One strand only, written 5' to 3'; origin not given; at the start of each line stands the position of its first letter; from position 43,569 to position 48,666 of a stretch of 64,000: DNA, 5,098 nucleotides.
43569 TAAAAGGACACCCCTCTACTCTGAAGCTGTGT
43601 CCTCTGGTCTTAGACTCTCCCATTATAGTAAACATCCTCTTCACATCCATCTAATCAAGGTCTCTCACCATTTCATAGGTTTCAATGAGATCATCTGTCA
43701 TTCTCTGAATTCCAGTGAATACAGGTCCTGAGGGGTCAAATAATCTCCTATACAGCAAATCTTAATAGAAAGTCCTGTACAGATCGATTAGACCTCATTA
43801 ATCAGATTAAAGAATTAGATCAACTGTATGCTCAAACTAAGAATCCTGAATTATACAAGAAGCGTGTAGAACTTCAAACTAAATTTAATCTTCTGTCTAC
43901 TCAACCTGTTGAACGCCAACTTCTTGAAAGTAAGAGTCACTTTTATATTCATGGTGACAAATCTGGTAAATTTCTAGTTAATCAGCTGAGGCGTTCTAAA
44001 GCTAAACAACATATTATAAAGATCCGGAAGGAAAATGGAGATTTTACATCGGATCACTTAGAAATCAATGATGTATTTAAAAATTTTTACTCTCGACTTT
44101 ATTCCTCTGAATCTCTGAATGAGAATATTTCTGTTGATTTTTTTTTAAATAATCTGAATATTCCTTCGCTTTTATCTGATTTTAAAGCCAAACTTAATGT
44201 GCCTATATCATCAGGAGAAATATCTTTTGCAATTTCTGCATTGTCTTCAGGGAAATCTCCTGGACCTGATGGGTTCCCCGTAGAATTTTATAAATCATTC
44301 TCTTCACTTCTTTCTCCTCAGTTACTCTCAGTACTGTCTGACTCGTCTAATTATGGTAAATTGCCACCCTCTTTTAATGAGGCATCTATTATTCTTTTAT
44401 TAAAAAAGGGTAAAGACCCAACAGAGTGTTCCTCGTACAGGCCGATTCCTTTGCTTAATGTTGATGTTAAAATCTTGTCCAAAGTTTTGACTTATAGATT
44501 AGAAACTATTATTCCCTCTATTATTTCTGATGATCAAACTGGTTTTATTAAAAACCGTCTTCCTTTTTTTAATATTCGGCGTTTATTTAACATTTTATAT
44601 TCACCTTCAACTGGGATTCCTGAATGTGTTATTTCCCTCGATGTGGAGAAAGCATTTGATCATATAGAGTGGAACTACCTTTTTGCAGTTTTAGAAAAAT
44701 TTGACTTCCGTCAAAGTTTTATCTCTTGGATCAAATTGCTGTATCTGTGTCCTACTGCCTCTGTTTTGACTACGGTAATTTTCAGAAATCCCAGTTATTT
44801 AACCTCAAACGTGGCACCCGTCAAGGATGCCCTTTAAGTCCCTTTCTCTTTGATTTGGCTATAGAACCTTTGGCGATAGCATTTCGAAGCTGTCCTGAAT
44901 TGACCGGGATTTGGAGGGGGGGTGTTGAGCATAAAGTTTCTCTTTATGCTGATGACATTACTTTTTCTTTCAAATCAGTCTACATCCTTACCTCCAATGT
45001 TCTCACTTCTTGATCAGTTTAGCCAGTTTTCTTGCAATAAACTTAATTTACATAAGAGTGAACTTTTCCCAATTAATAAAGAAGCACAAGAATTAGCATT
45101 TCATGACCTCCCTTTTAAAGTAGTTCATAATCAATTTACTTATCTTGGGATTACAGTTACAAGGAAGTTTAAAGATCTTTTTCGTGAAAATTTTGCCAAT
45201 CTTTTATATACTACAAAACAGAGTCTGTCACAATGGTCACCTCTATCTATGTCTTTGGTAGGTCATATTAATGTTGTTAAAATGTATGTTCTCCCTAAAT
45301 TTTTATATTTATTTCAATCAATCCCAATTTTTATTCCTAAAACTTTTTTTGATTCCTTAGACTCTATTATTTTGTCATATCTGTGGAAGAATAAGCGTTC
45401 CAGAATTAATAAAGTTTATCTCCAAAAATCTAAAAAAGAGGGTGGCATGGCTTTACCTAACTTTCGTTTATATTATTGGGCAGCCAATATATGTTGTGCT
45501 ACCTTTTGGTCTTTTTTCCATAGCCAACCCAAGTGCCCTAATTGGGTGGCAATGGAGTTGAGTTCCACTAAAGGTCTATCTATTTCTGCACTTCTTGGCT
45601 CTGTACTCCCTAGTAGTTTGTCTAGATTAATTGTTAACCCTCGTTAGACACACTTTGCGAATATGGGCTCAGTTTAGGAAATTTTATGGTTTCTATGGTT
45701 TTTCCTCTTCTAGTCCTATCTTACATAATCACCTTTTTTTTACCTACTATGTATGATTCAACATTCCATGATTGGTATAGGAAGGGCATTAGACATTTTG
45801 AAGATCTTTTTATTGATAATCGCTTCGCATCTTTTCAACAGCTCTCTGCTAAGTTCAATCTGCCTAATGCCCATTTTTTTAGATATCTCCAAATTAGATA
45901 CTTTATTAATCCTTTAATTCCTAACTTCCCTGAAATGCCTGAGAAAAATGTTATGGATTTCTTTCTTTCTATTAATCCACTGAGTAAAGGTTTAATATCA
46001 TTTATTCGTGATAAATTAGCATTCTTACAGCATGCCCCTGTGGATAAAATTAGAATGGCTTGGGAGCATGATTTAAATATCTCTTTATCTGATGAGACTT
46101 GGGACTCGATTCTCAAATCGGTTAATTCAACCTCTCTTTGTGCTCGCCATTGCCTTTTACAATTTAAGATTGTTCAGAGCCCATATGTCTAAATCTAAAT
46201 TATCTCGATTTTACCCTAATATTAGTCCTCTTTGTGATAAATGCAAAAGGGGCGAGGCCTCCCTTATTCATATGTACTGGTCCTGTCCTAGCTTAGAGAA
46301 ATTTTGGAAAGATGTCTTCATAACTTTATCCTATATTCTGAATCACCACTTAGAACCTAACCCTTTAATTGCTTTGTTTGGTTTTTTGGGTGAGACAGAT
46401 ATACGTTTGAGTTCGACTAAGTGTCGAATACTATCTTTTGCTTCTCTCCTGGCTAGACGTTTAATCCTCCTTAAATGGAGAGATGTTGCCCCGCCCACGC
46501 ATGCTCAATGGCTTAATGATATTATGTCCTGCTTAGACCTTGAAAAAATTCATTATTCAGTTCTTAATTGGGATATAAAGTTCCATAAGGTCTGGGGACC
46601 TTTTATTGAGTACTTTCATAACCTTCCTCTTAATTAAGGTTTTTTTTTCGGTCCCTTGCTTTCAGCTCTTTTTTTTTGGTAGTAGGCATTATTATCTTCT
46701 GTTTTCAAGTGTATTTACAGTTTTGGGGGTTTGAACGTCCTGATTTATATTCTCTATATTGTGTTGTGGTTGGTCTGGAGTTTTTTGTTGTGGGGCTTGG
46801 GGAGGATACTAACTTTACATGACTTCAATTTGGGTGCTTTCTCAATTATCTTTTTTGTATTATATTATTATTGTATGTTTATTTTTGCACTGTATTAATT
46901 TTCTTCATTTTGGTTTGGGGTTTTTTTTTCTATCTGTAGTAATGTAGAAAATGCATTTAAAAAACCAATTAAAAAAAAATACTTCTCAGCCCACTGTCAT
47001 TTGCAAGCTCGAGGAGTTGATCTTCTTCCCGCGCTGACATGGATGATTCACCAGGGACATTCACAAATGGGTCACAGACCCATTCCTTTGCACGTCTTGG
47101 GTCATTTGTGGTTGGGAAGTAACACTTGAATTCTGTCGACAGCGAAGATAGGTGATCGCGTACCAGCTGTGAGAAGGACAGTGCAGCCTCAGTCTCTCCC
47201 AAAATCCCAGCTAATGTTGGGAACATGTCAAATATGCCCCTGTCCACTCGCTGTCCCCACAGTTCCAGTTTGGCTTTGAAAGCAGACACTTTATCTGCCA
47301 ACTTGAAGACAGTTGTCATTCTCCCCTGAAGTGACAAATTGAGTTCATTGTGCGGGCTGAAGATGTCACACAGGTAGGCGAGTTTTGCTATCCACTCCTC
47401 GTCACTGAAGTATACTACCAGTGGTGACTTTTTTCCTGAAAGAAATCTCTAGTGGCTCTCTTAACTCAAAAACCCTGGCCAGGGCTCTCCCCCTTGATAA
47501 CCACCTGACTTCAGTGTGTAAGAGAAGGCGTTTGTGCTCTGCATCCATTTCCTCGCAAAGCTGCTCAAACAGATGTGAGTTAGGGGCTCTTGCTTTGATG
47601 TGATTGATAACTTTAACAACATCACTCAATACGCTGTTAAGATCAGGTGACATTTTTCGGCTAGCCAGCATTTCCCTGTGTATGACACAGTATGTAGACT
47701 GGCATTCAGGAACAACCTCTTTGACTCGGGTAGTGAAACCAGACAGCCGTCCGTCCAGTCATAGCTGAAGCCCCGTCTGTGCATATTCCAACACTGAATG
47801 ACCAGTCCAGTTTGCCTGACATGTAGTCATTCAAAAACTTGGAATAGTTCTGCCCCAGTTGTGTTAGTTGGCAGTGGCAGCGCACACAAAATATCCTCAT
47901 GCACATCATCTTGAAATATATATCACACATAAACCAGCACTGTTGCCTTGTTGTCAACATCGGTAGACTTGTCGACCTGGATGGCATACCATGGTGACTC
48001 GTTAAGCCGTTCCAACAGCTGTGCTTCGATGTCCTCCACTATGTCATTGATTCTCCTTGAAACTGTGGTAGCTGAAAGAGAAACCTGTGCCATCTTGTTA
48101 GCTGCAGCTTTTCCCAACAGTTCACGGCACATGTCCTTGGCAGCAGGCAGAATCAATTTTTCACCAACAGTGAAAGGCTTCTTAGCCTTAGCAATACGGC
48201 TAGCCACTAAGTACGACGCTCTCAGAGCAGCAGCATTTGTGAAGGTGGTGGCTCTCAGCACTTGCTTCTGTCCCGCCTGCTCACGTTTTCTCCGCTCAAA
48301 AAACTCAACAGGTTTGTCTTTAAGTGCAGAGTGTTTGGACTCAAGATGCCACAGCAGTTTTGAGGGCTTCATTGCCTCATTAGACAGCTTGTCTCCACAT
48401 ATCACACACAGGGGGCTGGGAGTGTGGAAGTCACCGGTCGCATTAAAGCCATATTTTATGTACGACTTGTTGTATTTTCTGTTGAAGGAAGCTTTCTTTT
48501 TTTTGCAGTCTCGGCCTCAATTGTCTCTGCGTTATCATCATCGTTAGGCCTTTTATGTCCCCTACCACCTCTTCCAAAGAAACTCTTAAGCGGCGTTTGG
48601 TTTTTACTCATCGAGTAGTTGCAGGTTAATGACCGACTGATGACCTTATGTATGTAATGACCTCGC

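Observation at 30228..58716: The 3' half of the kinesin KIF22 (Kid) is hidden inside this repeat-saturated window as at least 8 minus-strand exons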

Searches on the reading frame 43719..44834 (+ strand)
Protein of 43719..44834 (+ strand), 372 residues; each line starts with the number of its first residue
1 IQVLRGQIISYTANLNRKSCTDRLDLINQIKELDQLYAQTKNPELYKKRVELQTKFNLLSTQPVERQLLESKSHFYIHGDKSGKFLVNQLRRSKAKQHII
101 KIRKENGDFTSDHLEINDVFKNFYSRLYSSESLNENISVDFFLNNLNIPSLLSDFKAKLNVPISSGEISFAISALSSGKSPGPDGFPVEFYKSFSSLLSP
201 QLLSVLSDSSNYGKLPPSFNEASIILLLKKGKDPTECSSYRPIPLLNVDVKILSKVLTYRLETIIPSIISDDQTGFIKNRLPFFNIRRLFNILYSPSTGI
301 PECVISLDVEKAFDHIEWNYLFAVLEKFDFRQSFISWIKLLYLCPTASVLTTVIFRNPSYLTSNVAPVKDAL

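Call 21: search_protein_families(library=pfam, proteins=[window:43719-44834:+], max_evalue=0.01)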
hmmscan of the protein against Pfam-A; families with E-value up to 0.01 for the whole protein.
window:43719-44834:+ (372 aa): 1 family
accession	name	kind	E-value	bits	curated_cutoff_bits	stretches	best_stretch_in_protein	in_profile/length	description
PF00078.32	RVT_1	-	1.4e-16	61.3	29.6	1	229-347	3-107/205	Reverse transcriptase (RNA-dependent DNA polymerase)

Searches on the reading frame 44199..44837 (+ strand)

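Call 17: search_protein_families(library=pfam, proteins=[window:44199-44837:+], max_evalue=0.01)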
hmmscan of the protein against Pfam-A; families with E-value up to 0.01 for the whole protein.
window:44199-44837:+ (212 aa): 2 families
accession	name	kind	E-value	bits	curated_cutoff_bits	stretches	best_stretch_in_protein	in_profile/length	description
PF00078.32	RVT_1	-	4.9e-17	62.8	29.6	1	69-187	3-107/205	Reverse transcriptase (RNA-dependent DNA polymerase)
PF03931.21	Skp1_POZ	-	0.0065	17.1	21.9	0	78-99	35-56/62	Skp1 family, tetramerisation domain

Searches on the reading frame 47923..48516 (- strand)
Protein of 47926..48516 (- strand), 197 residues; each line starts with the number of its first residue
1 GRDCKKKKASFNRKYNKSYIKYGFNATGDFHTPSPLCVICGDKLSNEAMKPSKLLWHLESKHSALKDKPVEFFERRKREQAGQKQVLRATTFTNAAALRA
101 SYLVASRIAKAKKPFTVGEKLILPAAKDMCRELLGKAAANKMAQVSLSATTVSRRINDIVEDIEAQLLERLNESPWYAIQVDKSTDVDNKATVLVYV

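Call 17: search_protein_families(library=pfam, proteins=[window:47923-48405:-], max_evalue=0.01)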
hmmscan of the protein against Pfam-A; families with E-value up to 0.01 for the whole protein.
window:47923-48405:- (160 aa): 0 families

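Call 21: search_protein_families(library=pfam, proteins=[window:47926-48516:-], max_evalue=0.01)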
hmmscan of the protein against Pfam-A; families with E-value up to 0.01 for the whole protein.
window:47926-48516:- (197 aa): 0 families
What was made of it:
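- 46972..48516 (-): Frameshifted, 3'-truncated hAT (Charlie/ZBED5-SCAND3-like) transposase remnant in intron 2. Pfam on the fragments alone found nothing (call 21).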
